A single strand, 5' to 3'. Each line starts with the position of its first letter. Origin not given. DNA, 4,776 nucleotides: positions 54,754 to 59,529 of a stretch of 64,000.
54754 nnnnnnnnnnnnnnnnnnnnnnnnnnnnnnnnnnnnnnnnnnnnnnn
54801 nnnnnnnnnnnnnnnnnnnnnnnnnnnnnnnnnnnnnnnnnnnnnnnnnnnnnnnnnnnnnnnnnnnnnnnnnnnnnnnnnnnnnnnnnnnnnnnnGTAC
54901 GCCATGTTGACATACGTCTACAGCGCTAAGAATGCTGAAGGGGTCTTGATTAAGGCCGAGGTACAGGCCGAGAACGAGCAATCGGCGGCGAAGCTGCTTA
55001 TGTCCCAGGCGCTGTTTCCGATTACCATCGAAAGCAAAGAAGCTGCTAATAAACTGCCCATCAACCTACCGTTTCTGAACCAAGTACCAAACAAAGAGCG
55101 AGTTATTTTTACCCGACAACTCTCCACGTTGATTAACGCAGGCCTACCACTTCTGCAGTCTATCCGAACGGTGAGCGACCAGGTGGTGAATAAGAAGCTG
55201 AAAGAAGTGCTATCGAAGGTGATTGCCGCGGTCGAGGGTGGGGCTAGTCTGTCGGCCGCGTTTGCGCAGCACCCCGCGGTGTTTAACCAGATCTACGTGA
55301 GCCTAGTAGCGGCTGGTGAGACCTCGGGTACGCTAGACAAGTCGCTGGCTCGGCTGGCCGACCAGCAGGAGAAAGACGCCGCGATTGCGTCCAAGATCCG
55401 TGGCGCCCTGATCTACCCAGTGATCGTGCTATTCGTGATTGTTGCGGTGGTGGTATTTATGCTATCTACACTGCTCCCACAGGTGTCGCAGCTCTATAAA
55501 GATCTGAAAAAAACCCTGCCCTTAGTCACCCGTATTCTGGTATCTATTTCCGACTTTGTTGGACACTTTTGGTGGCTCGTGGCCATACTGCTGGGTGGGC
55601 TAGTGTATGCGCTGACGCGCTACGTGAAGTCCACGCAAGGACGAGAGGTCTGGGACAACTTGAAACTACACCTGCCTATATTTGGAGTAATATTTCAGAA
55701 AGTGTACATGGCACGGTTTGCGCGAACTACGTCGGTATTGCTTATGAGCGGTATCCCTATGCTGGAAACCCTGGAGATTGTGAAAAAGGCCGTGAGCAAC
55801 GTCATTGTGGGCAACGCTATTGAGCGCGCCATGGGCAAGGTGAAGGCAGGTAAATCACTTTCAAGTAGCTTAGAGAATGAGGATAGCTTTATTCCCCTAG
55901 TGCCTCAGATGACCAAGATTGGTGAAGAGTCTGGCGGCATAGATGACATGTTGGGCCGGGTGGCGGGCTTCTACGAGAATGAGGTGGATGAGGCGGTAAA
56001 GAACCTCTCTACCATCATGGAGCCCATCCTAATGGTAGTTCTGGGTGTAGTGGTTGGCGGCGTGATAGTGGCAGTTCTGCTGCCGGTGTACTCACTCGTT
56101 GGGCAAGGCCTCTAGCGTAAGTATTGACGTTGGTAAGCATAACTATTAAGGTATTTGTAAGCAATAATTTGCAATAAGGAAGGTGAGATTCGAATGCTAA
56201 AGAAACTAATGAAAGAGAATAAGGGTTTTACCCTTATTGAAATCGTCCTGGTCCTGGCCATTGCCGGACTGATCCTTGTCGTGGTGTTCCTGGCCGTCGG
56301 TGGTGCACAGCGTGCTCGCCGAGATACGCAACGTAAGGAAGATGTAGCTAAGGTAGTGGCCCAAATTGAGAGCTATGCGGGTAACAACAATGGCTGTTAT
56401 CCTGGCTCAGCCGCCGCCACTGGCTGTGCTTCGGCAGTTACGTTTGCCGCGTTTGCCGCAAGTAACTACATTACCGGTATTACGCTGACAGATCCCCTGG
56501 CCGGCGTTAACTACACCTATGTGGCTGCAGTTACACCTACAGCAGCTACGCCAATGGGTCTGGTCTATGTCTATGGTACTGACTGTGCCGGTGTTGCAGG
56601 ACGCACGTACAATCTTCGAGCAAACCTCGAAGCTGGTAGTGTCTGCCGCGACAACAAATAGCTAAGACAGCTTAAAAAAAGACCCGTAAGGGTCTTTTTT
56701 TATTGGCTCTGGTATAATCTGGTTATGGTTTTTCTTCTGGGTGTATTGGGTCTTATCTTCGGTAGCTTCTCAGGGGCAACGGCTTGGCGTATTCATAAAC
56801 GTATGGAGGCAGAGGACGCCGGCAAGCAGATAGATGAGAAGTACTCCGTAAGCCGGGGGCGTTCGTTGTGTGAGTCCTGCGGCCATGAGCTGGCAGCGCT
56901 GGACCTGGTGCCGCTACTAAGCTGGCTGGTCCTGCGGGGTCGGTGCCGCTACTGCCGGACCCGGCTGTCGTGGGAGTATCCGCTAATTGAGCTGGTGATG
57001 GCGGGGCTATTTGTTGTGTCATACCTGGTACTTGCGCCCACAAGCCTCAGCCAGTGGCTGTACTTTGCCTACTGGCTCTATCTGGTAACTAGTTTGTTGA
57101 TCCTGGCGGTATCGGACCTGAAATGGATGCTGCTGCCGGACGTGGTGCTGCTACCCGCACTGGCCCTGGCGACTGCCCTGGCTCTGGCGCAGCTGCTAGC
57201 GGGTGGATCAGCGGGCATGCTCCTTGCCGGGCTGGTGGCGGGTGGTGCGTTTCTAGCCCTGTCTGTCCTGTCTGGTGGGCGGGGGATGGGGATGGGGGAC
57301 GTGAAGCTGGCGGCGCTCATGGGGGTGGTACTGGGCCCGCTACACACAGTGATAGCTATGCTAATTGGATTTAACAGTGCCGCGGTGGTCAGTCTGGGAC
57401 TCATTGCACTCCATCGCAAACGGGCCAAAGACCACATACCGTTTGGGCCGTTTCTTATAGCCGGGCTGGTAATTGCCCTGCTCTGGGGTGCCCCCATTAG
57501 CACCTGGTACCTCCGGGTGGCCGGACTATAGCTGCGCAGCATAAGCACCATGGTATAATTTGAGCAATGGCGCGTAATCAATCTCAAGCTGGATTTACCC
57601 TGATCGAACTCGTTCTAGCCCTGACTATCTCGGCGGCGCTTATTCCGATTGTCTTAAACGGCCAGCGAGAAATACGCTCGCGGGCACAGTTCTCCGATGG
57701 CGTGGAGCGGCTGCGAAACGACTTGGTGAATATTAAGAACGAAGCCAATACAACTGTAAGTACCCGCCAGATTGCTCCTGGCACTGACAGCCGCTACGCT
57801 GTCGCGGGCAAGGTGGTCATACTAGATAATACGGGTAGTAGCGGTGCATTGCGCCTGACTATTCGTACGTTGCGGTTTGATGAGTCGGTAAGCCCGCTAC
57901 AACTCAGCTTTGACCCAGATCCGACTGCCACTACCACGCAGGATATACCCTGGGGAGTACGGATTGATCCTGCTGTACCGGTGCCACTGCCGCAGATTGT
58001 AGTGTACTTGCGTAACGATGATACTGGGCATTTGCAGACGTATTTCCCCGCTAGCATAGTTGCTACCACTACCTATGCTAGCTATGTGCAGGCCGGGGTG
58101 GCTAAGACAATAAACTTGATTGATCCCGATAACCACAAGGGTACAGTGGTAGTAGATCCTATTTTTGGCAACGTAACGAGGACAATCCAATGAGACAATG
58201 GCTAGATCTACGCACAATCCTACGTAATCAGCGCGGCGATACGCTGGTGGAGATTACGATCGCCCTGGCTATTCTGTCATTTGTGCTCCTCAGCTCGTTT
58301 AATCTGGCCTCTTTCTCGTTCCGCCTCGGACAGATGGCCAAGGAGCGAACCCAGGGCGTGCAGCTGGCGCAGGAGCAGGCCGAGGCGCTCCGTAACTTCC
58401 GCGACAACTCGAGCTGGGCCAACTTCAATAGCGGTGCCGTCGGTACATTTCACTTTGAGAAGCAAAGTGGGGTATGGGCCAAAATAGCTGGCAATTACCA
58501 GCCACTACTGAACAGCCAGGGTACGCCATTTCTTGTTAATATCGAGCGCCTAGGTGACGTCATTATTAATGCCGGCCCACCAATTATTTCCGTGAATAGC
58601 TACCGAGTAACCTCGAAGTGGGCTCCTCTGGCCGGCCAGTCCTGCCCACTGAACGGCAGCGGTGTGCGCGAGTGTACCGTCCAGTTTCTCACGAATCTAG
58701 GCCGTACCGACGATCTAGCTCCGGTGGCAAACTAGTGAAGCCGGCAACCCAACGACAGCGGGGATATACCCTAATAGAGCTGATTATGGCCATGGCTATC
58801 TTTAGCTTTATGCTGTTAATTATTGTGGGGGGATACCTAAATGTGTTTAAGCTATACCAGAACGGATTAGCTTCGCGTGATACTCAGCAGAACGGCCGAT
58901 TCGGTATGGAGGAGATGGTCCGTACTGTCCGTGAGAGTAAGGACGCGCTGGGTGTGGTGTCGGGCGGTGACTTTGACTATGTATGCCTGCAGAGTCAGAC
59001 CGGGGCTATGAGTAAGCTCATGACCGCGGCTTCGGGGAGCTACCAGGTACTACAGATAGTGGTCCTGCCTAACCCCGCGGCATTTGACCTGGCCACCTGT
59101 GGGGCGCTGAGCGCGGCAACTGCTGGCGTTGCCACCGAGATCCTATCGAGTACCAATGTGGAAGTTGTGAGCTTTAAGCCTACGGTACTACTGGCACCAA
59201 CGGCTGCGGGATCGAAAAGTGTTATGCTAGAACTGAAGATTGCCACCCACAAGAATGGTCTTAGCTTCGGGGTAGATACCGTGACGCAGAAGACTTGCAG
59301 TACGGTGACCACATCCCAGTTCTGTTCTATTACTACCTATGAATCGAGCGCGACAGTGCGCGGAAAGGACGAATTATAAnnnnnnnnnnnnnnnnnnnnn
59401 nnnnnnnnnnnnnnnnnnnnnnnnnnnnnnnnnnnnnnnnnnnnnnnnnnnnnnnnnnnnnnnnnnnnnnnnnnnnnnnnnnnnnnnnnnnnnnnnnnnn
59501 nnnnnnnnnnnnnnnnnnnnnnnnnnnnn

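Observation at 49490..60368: Complete secretin-less type IV pilus locus with both extension and retraction ATPases and five pilin-class genes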

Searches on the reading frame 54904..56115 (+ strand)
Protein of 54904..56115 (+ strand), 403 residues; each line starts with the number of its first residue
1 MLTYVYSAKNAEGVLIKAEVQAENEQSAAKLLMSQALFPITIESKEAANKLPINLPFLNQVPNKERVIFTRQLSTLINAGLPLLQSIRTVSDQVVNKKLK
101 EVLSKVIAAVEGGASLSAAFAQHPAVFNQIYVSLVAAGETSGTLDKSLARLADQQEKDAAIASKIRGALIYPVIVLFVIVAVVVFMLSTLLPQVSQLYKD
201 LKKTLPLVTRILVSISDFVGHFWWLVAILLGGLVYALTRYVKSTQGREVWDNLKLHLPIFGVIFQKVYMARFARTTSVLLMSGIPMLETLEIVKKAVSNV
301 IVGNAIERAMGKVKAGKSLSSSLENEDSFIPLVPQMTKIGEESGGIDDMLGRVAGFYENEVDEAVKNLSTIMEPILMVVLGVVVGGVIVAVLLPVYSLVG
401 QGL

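Call 4: search_protein_families(library=pfam, proteins=[window:54904-56115:+], max_evalue=0.01)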
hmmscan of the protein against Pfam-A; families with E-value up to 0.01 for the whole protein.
window:54904-56115:+ (403 aa): 1 family
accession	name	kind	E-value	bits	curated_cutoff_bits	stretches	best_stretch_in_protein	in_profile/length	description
PF00482.28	T2SSF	-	3.2e-61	205.3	25.2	2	69-192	1-125/125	Type II secretion system (T2SS), protein F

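Call 21: search_protein_families(library=ncbifam, proteins=[window:54904-56115:+], max_evalue=0.01)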
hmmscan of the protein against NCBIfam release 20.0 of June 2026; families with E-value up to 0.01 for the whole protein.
window:54904-56115:+ (403 aa): 6 families
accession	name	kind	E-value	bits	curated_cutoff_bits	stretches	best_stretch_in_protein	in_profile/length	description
TIGR02120.1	GspF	equivalog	1.4e-113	380.1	424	1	4-398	1-397/401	type II secretion system inner membrane protein GspF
NF052607.1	T4PiliAsmPilCThrm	equivalog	2.3e-113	379.4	700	1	1-401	1-403/406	type IV pilus assembly protein PilC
NF052606.1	T4PiliAsmPilCMyx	equivalog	1.9e-98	330.1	700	1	3-400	21-416/419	type IV pilus assembly protein PilC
NF047826.1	T3SSXpsF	equivalog_domain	3.1e-80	270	650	1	1-399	1-401/405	type II secretion system protein XpsF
NF007861.0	PRK10573.1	equivalog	1.5e-79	268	401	1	4-398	7-394/401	protein transport protein HofC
NF041012.2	T4P_ComGB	equivalog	8.1e-43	147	240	1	65-399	2-331/332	competence type IV pilus assembly protein ComGB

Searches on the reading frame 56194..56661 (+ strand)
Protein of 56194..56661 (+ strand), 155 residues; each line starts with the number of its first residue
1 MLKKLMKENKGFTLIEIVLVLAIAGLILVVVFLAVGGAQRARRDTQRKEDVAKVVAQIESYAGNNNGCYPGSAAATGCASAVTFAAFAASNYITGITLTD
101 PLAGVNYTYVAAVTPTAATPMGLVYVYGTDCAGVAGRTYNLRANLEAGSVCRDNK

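Call 4: search_protein_families(library=pfam, proteins=[window:56194-56661:+], max_evalue=0.01)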
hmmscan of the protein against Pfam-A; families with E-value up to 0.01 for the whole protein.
window:56194-56661:+ (155 aa): 1 family
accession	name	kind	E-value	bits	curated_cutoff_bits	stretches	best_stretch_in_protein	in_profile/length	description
PF07963.17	N_methyl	-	2e-06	27.5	21.2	1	6-32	1-27/27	Prokaryotic N-terminal methylation motif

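Call 21: search_protein_families(library=ncbifam, proteins=[window:56194-56661:+], max_evalue=0.01)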
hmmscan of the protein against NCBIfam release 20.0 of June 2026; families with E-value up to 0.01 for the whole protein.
window:56194-56661:+ (155 aa): 11 families
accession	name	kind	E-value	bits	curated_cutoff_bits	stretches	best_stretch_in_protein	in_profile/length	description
TIGR01708.2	typeII_sec_gspH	equivalog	1.3e-08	35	80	1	10-62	2-54/169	type II secretion system minor pseudopilin GspH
TIGR02532.1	IV_pilin_GFxxxE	domain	4e-06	26.5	16.3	1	10-31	2-23/24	prepilin-type N-terminal cleavage/methylation domain-containing protein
TIGR01710.1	typeII_sec_gspG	equivalog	1.3e-05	25.3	88.85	1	10-73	1-63/134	type II secretion system major pseudopilin GspG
NF040999.1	pilin_ComGC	equivalog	4.8e-05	23.5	75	1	10-65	2-57/84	competence type IV pilus major pilin ComGC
NF041013.1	T4P_ComGE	equivalog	5.6e-05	23.2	49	1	7-55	1-49/83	competence type IV pilus minor pilin ComGE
TIGR02596.1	TIGR02596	subfamily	6.8e-05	23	70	1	12-62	1-51/196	Verru_Chthon cassette protein D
NF040982.1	ComGD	equivalog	0.0007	20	70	1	9-62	1-54/139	competence type IV pilus minor pilin ComGD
NF007800.0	PRK10506.1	equivalog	0.0026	17.6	158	1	4-59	3-51/163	prepilin peptidase-dependent protein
NF041002.1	pilin_ComGF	equivalog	0.0032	17.7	80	1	9-49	1-41/139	competence type IV pilus minor pilin ComGF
TIGR01707.1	gspI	equivalog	0.0035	17.8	44.35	1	11-56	1-45/101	type II secretion system minor pseudopilin GspI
NF007848.0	PRK10557.1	equivalog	0.0051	16.1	120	1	4-56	5-57/192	prepilin peptidase-dependent protein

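Call 51: search_solved_structures(query=window:56194-56658:+, max_evalue=1)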
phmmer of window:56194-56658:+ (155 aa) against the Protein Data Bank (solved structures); distinct sequences matched with E-value up to 1: 11.
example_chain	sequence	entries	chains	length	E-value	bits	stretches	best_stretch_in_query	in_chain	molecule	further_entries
9egp_A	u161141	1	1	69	0.00012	25.6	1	1-65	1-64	Geopilin domain 1 protein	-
7tgg_A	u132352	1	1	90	0.0027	21.1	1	1-63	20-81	Geopilin domain 1 protein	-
8pfb_G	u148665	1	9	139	0.019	18.4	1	12-66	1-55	Type IV pilin PilE1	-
9lab_B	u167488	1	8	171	0.021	18.3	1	6-129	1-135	MSHA major pilin subunit MshA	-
5kua_A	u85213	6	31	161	0.036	17.5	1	12-98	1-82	pilin | Neisseria meningitidis PilE variant SB-GATDH | Neisseria meningitidis PilE, SB-DATDH variant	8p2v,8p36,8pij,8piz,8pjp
8uhf_A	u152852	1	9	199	0.1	16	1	13-117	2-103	Toxin co-regulated pilin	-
8p3b_A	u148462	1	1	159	0.19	15.1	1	12-83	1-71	Fimbrial protein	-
6xxd_A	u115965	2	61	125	0.51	13.8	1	12-87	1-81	PilA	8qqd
4cxf_B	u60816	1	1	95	0.64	13.4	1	75-124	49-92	CNRY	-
2hi2_A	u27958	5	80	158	0.69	13.3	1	12-83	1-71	Fimbrial protein | PilA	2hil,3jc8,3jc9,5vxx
5wda_A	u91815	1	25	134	0.89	13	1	12-92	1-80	General secretion pathway protein G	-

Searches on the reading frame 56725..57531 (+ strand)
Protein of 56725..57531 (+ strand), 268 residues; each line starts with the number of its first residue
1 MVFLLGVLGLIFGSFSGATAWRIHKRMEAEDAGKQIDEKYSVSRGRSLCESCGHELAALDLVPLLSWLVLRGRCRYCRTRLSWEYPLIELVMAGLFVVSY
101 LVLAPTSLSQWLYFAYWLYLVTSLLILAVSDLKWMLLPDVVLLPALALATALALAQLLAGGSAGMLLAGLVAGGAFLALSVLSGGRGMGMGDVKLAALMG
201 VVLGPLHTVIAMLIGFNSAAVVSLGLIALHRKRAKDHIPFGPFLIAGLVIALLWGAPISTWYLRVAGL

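Call 4: search_protein_families(library=pfam, proteins=[window:56725-57531:+], max_evalue=0.01)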
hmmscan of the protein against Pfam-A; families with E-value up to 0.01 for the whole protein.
window:56725-57531:+ (268 aa): 2 families
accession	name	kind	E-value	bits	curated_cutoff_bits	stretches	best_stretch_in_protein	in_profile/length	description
PF06750.18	A24_N_bact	-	1.6e-26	92.6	23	1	7-101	1-82/84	Bacterial Peptidase A24 N-terminal domain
PF01478.23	Peptidase_A24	-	1.9e-12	48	26.5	1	119-223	2-103/104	Type IV leader peptidase family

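Call 21: search_protein_families(library=ncbifam, proteins=[window:56725-57531:+], max_evalue=0.01)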
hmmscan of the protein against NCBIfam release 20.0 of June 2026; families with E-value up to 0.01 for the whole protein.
window:56725-57531:+ (268 aa): 0 families

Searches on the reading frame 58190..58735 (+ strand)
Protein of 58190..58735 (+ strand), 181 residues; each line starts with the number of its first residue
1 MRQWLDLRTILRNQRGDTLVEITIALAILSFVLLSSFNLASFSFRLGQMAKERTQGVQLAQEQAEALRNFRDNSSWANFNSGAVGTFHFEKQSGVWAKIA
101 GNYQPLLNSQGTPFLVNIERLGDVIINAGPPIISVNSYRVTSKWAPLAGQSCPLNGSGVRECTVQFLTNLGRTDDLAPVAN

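Call 5: search_protein_families(library=pfam, proteins=[window:58190-58735:+], max_evalue=0.01)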
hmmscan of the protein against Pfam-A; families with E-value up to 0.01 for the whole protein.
window:58190-58735:+ (181 aa): 1 family
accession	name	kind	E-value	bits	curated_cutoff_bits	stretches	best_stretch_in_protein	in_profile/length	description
PF07963.17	N_methyl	-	7.1e-05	22.7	21.2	1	12-35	2-25/27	Prokaryotic N-terminal methylation motif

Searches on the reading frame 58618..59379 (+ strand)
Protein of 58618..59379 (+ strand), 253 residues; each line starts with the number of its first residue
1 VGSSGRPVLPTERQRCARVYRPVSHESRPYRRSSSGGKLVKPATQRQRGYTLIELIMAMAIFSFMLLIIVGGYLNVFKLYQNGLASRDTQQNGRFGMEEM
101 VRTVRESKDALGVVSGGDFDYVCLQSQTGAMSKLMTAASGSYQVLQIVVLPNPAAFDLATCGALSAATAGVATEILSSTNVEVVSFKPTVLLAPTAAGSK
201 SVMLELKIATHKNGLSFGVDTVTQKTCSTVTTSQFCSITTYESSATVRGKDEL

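Call 5: search_protein_families(library=pfam, proteins=[window:58618-59379:+], max_evalue=0.01)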
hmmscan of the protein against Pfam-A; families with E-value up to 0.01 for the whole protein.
window:58618-59379:+ (253 aa): 2 families
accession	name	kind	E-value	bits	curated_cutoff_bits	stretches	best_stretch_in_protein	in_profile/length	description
PF07963.17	N_methyl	-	4.9e-08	32.7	21.2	1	46-69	3-26/27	Prokaryotic N-terminal methylation motif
PF13796.11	Sensor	-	0.0038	17.7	28.2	1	5-113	43-125/162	Putative sensor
